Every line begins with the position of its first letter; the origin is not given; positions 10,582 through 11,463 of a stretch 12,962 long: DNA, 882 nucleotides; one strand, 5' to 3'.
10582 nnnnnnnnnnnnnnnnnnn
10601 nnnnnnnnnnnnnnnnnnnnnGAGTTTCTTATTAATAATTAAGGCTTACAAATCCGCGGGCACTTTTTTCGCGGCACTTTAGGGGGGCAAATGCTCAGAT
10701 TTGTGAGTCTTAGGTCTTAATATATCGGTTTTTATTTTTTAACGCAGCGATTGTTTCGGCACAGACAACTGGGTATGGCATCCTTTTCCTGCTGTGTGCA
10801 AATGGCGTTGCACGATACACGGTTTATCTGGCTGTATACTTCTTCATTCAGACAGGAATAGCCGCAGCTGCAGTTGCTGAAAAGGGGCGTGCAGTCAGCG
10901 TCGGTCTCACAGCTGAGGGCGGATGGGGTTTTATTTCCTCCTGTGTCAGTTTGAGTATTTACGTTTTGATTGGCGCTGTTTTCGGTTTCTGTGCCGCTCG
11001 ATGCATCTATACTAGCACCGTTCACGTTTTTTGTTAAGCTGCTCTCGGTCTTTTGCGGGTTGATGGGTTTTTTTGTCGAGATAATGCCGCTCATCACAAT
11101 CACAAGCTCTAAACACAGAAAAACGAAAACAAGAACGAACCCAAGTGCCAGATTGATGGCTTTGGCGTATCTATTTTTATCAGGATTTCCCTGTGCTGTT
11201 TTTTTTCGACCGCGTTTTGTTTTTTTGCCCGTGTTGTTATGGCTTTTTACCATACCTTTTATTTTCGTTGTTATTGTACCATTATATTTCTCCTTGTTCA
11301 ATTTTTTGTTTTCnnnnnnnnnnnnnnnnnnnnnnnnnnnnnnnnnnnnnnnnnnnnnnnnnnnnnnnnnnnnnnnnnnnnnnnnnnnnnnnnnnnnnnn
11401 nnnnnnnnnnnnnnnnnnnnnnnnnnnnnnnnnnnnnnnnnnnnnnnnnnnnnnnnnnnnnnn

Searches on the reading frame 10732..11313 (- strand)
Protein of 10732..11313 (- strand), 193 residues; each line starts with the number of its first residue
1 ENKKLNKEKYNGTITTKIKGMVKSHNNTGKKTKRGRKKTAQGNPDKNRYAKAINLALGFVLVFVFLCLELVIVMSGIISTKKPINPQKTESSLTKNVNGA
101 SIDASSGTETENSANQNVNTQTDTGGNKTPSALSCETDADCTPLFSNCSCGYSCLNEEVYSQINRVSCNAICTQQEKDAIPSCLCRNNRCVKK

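Call 4: search_protein_families(library=pfam, proteins=[window:10732-11313:-], max_evalue=0.1)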
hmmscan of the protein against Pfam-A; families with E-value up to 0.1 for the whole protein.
window:10732-11313:- (193 aa): 0 families

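Call 6: search_protein_families(library=ncbifam, proteins=[window:10732-11313:-], max_evalue=0.1)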
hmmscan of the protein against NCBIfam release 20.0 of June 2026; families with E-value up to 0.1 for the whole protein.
window:10732-11313:- (193 aa): 4 families
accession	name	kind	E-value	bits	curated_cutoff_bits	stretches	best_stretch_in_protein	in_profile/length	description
NF003004.0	PRK03814.1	equivalog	0.013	15.8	84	1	55-92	15-54/86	oxaloacetate decarboxylase subunit gamma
TIGR00860.1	LIC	subfamily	0.064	11.9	280.2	1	47-141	301-392/462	cation transporter family protein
TIGR01195.1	oadG_fam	subfamily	0.093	13.3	36.05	0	53-100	8-53/84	sodium pump decarboxylases, gamma subunit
NF037948.1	signal_int_SinM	equivalog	0.097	12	250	0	66-140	3-78/387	signal integration modulator SinM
